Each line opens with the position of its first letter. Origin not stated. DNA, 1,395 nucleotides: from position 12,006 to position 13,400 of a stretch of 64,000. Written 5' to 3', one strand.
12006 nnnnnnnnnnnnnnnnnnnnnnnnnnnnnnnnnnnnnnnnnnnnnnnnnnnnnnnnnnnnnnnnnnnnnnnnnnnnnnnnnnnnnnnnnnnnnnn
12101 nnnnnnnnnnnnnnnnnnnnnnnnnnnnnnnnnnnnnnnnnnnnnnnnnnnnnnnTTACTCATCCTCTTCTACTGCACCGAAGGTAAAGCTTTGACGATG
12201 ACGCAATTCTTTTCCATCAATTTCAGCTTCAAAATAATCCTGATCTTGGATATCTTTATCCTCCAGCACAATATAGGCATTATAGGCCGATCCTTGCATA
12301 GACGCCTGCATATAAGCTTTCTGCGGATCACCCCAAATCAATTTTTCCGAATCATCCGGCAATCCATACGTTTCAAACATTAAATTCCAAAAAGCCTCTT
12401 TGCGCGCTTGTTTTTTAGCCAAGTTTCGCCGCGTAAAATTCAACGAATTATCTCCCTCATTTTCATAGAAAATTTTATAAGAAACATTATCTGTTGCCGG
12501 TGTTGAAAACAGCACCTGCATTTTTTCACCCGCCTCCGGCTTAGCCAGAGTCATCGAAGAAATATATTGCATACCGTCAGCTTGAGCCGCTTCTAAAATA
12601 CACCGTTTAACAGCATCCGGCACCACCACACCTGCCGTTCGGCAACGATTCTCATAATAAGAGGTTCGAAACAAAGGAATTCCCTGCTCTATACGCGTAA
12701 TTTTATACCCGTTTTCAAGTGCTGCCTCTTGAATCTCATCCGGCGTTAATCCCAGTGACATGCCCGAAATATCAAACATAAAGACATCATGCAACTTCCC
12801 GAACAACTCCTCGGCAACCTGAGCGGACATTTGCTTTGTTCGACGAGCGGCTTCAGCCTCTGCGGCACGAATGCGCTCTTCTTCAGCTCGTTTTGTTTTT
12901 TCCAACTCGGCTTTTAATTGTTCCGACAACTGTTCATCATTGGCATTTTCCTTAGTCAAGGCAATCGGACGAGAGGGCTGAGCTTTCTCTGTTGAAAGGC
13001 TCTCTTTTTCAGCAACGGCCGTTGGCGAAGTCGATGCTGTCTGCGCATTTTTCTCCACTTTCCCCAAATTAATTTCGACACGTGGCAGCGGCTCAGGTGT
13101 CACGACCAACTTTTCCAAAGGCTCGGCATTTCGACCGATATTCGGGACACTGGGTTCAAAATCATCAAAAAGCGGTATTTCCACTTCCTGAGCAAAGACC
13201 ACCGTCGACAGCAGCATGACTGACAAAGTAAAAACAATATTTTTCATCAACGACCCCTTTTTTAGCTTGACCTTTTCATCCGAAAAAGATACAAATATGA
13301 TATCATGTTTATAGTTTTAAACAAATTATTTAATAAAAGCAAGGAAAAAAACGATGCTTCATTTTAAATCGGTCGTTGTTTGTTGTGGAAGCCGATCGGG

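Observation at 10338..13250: Minimal ClpB-like ATPase (no N-domain, no M-domain, degenerate D1 Walker B) translationally abutted to a secreted coiled-coil protein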

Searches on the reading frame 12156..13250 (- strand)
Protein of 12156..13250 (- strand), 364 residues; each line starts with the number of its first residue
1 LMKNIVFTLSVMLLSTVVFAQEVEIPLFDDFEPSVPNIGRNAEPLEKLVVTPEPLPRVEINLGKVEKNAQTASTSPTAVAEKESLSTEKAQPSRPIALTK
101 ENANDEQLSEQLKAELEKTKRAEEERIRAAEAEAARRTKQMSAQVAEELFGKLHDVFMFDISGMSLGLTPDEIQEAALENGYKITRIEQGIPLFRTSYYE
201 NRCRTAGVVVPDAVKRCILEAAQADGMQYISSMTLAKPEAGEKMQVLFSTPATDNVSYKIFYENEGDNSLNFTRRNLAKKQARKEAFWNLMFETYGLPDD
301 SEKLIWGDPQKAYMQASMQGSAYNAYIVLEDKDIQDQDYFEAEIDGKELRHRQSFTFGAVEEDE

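Call 3: search_protein_families(library=pfam, proteins=[window:12156-13250:-], max_evalue=0.1)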
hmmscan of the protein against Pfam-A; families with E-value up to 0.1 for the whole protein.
window:12156-13250:- (364 aa): 0 families

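Call 4: search_protein_families(library=ncbifam, proteins=[window:12156-13250:-], max_evalue=0.1)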
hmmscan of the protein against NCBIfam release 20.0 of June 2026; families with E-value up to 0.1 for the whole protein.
window:12156-13250:- (364 aa): 0 families

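Call 9: find_homologous_proteins(query=window:12156-13250:-)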
Query window:12156-13250:- (364 aa): 134 proteins with E <= 0.001 among 6411 candidates; the best 120 are listed.
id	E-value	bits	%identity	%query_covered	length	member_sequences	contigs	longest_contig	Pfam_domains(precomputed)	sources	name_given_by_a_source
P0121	7.2e-234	793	100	100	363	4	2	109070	-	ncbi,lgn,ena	-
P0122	5.0e-171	586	71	100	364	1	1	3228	-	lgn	-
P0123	2.7e-115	403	52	99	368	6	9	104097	-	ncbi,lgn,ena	-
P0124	9.2e-111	388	52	99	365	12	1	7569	-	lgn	-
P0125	2.3e-110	387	52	99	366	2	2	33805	-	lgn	-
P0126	5.6e-110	386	50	99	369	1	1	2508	-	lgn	-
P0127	4.7e-109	383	51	99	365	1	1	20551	-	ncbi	-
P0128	8.4e-109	382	50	99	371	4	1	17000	-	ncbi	-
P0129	1.6e-106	374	51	98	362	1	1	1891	-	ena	-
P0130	4.1e-106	373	50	100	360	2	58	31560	-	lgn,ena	-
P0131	4.3e-106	373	49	100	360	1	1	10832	-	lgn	-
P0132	5.0e-106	373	51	96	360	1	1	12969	-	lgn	-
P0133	1.4e-104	368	49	100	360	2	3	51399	-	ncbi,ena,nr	ncbi:MAG: hypothetical protein IJV07_02325 [Alphaproteobacteria bacterium]|nr:hypothetical protein [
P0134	3.2e-104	367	50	99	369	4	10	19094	-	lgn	-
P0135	1.2e-103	365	51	99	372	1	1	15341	-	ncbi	-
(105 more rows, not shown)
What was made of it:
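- Checked: The upstream ORF more likely starts at the ATG at 13247 (363 aa, as in the database copy P0121, call 9) than at the TTG at 13250.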

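Call 35: find_related_loci(query=A2, collection=metagenome_contigs, flank=6000)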
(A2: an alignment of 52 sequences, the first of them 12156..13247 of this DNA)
Query A2 (363 aa) in metagenome_contigs; peptide patterns used: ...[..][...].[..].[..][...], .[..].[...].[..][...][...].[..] (x = any residue, [..] = any of these).
600 stretches matched a pattern (row limit reached: there are more); 11 encode a relative of the query (tblastn E <= 1e-3); 11 distinct loci.
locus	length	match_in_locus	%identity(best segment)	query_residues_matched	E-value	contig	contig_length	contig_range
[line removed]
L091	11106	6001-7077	48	1-363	5e-111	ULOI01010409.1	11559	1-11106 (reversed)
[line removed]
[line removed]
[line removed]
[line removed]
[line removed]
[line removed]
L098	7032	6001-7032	40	1-300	3e-70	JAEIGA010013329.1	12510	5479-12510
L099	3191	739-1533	34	35-342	2e-52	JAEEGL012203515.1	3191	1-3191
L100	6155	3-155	65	313-363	4e-14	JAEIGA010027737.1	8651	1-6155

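Call 40: predict_structure(alignment_id=A2)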
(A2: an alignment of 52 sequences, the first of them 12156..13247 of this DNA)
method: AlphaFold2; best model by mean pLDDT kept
length: 363 residues; sequences in the alignment: 52
mean_pLDDT: 82.1   pTM: 0.60
mean pLDDT of the five models: 82.1, 81.5, 81.5, 79.6, 79.1
residues with pLDDT >= 90: 194; 70-90: 81; 50-70: 49; < 50: 39
segments of 3 or more residues with pLDDT < 50: 18-32, 68-71, 73-76, 95-99
pLDDT, mean of each block of 10 residues (from residue 1): 81 60 44 65 82 83 55 48 49 51 73 92 91 69 60 95 98 98 97 91 95 96 95 97 97 96 89 89 96 97 97 96 97 93 86 69 46
secondary structure, 60 per line:
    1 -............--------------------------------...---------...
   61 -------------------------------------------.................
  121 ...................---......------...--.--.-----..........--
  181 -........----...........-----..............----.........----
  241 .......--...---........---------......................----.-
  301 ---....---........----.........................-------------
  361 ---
elements in order: H2-13 E46-48 E58-60 H104-139 H143-148 H169-178 E182-189 H194-204 H210-223 E228-236 E241-247 E256-263 H273-294 E304-307 E311-318 E323-330 H331-347
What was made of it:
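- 12198..12800 (-): Conserved globular C-terminal domain (aa 150-350) with two invariant cysteines (C202, C216). AlphaFold pLDDT is above 90 (call 40).
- Checked: The 'coiled coil' is a single charged helix (aa 104-139 in the AlphaFold model, call 40).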

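Call 44: fold_search(model_id=the predicted structure, library=pdb)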
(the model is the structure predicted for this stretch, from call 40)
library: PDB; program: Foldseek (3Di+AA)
matches with E <= 10: 688; with E <= 0.001: 0
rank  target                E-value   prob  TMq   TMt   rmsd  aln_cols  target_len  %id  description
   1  6xtd_B                1.2e-02  0.90  0.17  0.33  12.0       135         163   12  Rhs1-CT in complex with cognate immunity protein RhsI1 (released 2021-07-28)
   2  3kxy_D                2.2e-02  0.51  0.14  0.28  16.4       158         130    9  Crystal Structure of the ExsC-ExsE Complex (released 2010-06-30)
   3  3rv8_C                3.7e-02  0.11  0.11  0.10  22.2       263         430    9  Structure of a M. tuberculosis Salicylate Synthase, MbtI, in Complex with an Inhibitor with Cyclopropyl R-Group (released 2012-05-09)
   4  4cta_A                9.7e-02  0.10  0.11  0.10  22.0       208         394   11  Competence or damage-inducible protein CinA from Thermus thermophilus (released 2014-10-15)
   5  9v80_A                1.9e-01  0.06  0.10  0.07  25.6       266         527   10  Cryo-EM structure of KICSTOR CCC complex (state 4) (released 2025-11-12)
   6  2zho_C                2.0e-01  0.06  0.08  0.15  16.5       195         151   10  Crystal structure of the regulatory subunit of aspartate kinase from Thermus thermophilus (ligand free form) (released 2009-02-17)
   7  9h3g_Ka               2.7e-01  0.10  0.09  0.19  14.5       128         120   12  Structure of the Arabidopsis thaliana 80S ribosome in complex with P- and E-site tRNAs and mRNA (released 2026-02-04)
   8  4ug0_SY               2.8e-01  0.16  0.11  0.23  14.3       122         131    6  STRUCTURE OF THE HUMAN 80S RIBOSOME (released 2015-06-10)
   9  5z38_A                3.0e-01  0.21  0.14  0.27  12.9       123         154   10  Crystal structure of CsrA bound to CesT (released 2018-04-04)
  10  2ej8_A                3.0e-01  0.06  0.08  0.18  19.7       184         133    7  Crystal structure of APPL1 PTB domain at 1.8A (released 2008-03-18)
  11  8qoi_SY               3.8e-01  0.08  0.08  0.17  14.0       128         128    7  Structure of the human 80S ribosome at 1.9 A resolution - the molecular role of chemical modifications and ions in RN (released 2024-06-12)
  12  9npx_X                3.8e-01  0.07  0.08  0.17  13.9       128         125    7  SARS-CoV-2 nsp1 bound to the Rhinolophus lepidus 40S ribosomal subunit (local refinement of the 40S body) (released 2025-06-11)
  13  9n74_LF               4.0e-01  0.07  0.09  0.18  14.2       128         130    9  SSU processome maturation and disassembly, State H (released 2025-10-29)
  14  5a2q_Y                4.6e-01  0.08  0.08  0.18  14.7       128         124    7  Structure of the HCV IRES bound to the human ribosome (released 2015-07-15)
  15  7oya_Y2               4.6e-01  0.06  0.08  0.16  14.6       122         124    8  Cryo-EM structure of the 1 hpf zebrafish embryo 80S ribosome (released 2022-07-13)
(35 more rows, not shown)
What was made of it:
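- Tried and rejected: Foldseek against the PDB gave nothing better than E = 0.012 with TM below 0.35 (call 44).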

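Call 48: search_protein_families(library=padloc, proteins=[window:12156-13247:-], max_evalue=0.01)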
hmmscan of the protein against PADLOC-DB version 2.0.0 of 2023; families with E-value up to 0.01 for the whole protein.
window:12156-13247:- (363 aa): 0 families

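Call 49: search_protein_families(library=phrogs, proteins=[window:12156-13247:-], max_evalue=0.01)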
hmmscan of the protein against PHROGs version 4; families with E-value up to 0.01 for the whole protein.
window:12156-13247:- (363 aa): 0 families

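Call 62: search_dna_similar(query=window:12156-13247:-, collection=phages, mode=protein, max_rows=8)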
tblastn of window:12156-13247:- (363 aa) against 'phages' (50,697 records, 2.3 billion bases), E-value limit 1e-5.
No match.
